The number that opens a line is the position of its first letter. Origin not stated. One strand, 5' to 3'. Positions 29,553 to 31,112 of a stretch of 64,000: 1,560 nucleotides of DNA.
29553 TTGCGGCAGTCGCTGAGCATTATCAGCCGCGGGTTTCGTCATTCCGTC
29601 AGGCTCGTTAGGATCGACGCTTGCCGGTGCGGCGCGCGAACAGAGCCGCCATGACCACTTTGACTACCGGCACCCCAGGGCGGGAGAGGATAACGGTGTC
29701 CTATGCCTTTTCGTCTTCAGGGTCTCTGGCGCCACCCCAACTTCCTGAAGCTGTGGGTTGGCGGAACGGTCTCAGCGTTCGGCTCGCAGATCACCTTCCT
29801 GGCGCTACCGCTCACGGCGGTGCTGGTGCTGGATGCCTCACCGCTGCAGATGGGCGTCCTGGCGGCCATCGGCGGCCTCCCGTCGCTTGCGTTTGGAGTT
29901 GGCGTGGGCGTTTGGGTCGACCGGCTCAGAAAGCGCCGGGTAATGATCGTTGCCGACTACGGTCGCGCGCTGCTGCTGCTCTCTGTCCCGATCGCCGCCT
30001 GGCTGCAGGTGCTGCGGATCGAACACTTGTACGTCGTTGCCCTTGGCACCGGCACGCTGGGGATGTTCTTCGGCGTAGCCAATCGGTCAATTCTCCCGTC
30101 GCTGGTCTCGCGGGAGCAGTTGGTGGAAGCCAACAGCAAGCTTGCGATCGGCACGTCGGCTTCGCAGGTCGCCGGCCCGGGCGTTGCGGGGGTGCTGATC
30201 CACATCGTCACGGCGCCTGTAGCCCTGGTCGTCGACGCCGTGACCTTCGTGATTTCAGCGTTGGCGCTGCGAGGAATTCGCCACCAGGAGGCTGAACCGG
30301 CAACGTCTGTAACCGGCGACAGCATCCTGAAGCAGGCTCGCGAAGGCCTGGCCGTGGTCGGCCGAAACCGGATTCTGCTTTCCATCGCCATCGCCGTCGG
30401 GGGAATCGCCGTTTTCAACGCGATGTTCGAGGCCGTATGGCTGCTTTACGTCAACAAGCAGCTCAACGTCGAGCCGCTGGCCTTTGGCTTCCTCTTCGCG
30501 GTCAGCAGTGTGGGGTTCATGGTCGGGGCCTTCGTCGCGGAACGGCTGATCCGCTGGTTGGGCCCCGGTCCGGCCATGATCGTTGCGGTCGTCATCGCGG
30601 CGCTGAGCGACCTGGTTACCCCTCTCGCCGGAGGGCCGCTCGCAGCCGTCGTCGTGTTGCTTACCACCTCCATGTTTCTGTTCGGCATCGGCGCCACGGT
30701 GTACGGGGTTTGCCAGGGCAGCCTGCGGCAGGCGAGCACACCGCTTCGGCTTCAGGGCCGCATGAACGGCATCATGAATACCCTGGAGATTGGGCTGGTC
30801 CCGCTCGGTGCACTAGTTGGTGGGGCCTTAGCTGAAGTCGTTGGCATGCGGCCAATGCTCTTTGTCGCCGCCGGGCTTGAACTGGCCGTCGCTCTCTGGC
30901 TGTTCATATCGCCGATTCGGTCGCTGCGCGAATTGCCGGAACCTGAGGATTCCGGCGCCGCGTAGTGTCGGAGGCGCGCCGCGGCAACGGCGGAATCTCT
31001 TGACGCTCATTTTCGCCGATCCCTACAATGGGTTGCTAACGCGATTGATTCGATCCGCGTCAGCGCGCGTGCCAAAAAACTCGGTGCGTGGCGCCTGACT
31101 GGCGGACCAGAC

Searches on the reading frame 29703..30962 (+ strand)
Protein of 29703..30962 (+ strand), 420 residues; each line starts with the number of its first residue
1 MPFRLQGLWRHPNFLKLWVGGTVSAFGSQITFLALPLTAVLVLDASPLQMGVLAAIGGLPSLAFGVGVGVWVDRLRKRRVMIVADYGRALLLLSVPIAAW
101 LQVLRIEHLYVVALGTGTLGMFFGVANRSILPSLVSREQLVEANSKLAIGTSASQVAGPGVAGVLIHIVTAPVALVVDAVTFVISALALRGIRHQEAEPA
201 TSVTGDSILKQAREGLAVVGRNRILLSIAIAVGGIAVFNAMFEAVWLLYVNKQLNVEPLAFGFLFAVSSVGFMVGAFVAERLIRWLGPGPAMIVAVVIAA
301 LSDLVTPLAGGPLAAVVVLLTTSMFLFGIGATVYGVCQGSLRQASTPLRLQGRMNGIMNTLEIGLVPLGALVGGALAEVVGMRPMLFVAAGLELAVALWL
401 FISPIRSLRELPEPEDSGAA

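Call 63: search_protein_families(library=ncbifam, proteins=[window:29703-30962:+], max_evalue=0.00001)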
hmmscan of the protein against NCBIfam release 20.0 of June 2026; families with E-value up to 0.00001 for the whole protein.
window:29703-30962:+ (420 aa): 9 families
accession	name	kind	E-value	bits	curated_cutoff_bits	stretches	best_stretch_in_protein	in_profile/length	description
TIGR00900.1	2A0121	subfamily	3.3e-62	210.9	319.6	1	14-381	1-364/364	H+ Antiporter protein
NF007792.0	PRK10489.1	equivalog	8.2e-29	100.8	324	1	7-413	12-407/419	enterobactin transporter EntS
NF052575.1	MFS_efflux_Tap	equivalog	3.4e-20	72.4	625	1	10-411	3-400/401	multidrug efflux MFS transporter Tap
NF012178.0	tet_MFS_V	exception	1.2e-16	60.9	640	1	23-393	19-386/409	tetracycline efflux MFS transporter Tet(V)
NF000245.1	macrolide_MefA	exception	1.3e-13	50.9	675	1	13-398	10-391/405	macrolide efflux MFS transporter Mef(A)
NF006386.0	PRK08633.1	equivalog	1.8e-09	35.9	1221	1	54-409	53-408/1147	acyl-[ACP]--phospholipid O-acyltransferase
NF000051.1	macrolide_MefB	exception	8.5e-09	34.8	800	1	14-396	11-387/409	macrolide efflux MFS transporter Mef(B)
NF000246.1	macrolide_MefC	exception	2e-08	33.7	870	1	25-399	17-391/407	macrolide efflux MFS transporter Mef(C)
NF041056.1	ryptide_ex_MFS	equivalog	1.4e-06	27.6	575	1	30-283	20-270/392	ryptide export MFS transporter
